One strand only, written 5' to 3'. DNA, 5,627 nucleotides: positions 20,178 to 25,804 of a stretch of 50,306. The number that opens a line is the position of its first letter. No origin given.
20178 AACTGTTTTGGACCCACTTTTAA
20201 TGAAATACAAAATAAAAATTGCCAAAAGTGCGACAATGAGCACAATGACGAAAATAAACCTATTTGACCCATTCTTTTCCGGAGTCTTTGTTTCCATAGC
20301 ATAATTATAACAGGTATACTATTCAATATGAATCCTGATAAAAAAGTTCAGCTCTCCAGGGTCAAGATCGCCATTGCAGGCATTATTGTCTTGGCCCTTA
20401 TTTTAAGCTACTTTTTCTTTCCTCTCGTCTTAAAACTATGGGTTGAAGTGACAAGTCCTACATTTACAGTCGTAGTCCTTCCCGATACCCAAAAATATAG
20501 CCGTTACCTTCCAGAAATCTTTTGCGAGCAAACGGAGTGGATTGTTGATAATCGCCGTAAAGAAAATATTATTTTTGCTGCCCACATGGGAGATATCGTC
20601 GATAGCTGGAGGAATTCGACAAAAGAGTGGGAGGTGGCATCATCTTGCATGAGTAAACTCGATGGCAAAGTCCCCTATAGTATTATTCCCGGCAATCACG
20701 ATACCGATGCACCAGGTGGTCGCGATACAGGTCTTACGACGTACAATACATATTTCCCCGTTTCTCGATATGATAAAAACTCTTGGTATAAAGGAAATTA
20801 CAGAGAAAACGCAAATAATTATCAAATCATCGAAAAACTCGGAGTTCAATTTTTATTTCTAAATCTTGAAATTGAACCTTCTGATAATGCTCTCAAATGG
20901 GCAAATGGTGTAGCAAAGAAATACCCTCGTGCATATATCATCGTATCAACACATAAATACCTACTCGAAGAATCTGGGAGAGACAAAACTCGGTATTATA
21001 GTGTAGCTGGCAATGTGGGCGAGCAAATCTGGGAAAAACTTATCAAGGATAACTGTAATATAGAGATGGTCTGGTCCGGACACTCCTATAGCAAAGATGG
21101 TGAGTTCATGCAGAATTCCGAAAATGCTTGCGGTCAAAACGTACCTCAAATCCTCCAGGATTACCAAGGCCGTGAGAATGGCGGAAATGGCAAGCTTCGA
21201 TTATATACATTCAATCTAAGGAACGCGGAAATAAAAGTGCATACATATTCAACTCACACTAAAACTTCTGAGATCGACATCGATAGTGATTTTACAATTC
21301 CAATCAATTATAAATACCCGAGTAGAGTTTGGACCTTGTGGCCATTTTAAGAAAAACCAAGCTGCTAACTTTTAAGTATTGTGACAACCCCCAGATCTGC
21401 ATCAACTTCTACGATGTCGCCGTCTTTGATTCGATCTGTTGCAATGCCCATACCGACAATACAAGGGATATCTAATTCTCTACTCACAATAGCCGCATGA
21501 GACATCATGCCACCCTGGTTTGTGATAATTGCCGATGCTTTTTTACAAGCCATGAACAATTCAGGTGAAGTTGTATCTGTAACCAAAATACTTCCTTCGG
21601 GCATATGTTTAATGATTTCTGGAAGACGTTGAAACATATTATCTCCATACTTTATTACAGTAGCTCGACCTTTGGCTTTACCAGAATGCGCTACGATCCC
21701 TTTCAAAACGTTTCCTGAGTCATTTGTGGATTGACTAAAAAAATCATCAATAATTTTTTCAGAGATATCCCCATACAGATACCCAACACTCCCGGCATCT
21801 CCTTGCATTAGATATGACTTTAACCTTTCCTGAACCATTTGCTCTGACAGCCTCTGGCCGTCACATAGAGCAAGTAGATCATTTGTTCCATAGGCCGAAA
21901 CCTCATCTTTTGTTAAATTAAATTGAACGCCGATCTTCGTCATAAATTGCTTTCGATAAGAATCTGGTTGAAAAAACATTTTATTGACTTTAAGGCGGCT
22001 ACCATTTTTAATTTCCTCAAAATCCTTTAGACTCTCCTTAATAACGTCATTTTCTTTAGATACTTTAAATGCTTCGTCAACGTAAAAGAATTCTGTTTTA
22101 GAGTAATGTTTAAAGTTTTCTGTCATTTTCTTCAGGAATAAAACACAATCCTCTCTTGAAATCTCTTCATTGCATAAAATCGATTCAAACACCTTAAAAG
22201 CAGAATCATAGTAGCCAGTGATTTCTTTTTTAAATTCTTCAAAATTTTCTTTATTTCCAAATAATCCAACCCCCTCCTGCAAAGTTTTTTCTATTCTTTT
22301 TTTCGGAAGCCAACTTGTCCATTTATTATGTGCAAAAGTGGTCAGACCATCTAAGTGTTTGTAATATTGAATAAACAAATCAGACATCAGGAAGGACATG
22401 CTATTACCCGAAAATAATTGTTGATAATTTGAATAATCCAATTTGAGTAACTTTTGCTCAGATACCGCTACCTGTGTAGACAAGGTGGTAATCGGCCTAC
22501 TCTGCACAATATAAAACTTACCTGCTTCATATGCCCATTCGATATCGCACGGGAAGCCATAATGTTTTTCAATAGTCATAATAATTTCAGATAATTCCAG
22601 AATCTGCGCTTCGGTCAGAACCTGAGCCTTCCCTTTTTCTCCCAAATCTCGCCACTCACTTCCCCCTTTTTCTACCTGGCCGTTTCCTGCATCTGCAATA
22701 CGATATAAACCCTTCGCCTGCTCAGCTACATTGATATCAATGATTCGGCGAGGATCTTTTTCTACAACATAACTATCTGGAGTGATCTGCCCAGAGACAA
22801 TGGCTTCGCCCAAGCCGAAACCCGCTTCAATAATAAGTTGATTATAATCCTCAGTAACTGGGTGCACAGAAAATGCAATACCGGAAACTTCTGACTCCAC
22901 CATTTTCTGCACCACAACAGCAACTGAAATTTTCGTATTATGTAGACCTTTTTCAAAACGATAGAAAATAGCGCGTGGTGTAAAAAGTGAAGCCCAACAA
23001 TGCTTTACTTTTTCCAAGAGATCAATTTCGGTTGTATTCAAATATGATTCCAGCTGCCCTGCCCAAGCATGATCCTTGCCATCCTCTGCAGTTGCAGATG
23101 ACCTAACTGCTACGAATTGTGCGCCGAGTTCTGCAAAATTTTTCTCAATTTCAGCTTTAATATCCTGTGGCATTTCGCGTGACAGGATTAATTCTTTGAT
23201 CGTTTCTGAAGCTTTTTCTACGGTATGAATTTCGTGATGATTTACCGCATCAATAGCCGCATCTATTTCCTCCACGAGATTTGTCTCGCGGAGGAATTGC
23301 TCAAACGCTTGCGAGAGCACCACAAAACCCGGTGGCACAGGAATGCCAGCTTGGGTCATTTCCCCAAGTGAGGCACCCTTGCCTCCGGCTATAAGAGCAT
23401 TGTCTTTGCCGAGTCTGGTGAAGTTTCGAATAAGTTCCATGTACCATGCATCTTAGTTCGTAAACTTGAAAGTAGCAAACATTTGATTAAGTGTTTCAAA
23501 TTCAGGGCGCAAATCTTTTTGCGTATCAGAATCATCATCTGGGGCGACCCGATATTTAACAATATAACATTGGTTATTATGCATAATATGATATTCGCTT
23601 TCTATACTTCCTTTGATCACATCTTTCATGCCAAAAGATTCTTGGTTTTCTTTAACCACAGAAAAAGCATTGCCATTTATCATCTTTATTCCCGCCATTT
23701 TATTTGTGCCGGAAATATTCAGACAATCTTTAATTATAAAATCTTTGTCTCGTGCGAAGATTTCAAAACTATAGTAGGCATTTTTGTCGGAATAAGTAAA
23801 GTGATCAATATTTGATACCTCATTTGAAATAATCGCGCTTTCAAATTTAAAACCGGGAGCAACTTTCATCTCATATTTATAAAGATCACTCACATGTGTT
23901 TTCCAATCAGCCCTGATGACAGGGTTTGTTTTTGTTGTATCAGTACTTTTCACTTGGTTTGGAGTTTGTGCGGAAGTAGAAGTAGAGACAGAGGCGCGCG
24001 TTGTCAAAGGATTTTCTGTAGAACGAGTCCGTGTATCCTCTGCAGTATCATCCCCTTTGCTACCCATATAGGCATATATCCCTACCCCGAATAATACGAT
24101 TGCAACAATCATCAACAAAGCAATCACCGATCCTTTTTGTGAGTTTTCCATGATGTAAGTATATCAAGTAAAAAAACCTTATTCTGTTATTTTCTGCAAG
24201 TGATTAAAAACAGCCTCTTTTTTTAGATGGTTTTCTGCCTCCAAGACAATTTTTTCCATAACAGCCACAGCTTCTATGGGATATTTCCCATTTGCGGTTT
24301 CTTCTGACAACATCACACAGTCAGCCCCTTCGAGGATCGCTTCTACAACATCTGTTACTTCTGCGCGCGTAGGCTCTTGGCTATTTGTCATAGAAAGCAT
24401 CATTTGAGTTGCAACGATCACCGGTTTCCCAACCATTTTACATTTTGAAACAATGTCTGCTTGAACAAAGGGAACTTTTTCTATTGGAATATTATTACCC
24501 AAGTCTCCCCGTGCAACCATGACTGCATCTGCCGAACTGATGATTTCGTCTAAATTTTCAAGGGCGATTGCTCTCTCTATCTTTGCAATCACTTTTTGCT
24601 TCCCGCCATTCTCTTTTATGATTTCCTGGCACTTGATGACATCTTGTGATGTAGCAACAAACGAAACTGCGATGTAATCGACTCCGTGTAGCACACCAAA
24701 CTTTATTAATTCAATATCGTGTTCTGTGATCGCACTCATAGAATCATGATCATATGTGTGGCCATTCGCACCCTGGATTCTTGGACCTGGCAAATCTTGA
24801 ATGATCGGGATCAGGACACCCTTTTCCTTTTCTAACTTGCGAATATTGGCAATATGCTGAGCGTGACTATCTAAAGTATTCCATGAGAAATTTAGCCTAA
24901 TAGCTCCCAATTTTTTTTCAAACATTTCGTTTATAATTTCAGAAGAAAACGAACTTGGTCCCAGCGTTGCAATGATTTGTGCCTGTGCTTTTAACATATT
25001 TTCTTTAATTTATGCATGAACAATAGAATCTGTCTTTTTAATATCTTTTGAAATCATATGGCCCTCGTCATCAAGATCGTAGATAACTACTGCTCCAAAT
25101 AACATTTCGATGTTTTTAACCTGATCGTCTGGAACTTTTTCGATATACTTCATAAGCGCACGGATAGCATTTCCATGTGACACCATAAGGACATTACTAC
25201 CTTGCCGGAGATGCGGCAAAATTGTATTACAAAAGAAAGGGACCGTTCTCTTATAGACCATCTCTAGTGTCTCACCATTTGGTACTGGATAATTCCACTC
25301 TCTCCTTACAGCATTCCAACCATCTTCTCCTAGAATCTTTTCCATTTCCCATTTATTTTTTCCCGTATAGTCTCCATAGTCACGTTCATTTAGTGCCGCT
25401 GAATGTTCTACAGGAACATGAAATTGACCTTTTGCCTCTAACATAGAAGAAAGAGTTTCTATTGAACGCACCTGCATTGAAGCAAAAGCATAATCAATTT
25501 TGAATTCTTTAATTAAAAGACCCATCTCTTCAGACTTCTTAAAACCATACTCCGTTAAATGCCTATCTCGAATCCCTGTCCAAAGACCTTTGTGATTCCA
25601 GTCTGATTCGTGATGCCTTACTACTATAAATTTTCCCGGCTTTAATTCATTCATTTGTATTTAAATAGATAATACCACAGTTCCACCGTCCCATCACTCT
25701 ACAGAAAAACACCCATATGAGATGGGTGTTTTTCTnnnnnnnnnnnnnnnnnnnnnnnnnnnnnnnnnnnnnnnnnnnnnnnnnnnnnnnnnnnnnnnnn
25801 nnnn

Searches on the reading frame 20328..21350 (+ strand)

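Call 31: search_protein_families(library=pfam, proteins=[window:20328-21350:+], max_evalue=0.001)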
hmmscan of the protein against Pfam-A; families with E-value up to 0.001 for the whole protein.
window:20328-21350:+ (340 aa): 1 family
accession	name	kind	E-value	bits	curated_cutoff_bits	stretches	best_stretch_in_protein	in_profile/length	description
PF00149.33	Metallophos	-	9.7e-08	33.1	21.5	1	47-253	2-188/191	Calcineurin-like phosphoesterase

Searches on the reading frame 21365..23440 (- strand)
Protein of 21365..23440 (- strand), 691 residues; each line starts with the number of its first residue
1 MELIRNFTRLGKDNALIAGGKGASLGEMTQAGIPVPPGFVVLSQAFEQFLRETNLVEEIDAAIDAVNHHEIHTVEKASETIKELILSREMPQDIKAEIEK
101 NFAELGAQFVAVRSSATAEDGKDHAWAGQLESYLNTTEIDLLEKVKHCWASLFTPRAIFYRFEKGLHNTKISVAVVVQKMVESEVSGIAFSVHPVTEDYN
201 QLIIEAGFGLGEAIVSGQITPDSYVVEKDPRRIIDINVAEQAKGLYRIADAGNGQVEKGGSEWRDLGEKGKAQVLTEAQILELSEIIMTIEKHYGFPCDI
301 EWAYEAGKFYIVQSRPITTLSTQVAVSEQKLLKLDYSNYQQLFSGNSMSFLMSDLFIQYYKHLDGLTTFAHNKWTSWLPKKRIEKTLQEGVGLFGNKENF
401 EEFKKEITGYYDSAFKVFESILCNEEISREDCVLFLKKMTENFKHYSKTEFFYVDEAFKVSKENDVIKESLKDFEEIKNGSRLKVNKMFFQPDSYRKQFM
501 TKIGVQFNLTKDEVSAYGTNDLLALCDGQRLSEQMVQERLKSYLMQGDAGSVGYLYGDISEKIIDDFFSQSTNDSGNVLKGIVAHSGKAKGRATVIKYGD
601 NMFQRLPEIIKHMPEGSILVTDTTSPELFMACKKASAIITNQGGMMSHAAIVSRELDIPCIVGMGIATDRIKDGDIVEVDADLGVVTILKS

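Call 31: search_protein_families(library=pfam, proteins=[window:21365-23440:-], max_evalue=0.001)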
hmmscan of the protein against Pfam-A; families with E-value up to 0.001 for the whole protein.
window:21365-23440:- (691 aa): 2 families
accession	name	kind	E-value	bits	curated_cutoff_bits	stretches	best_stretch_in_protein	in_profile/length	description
PF01326.24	PPDK_N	-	5.4e-97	325.4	27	1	17-330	3-322/328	Pyruvate phosphate dikinase, AMP/ATP-binding domain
PF00391.29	PEP-utilizers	-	1.7e-25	88.8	23.1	1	614-684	2-72/72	PEP-utilising enzyme, mobile domain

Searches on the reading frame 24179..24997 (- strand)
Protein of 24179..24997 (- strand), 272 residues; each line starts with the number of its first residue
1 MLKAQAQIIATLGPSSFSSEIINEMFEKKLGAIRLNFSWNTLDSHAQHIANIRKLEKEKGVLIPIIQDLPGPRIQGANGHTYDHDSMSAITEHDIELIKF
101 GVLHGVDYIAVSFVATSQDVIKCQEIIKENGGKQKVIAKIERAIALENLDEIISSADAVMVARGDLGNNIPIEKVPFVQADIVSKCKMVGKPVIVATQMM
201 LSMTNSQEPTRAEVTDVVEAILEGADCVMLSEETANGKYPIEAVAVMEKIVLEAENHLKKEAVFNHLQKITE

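Call 32: search_protein_families(library=pfam, proteins=[window:24179-24997:-], max_evalue=0.001)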
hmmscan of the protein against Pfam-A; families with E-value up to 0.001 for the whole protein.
window:24179-24997:- (272 aa): 1 family
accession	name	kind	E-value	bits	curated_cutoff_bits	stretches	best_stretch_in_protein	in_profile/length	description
PF00224.27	PK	-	1.5e-76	258.1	30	2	87-244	171-328/328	Pyruvate kinase, barrel domain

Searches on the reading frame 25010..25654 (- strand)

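Call 32: search_protein_families(library=pfam, proteins=[window:25010-25654:-], max_evalue=0.001)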
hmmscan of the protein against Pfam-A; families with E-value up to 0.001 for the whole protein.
window:25010-25654:- (214 aa): 1 family
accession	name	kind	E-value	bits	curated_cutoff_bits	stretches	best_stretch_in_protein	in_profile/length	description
PF00300.27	His_Phos_1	-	1.5e-34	119.8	21.7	1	10-200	2-187/194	Histidine phosphatase superfamily (branch 1)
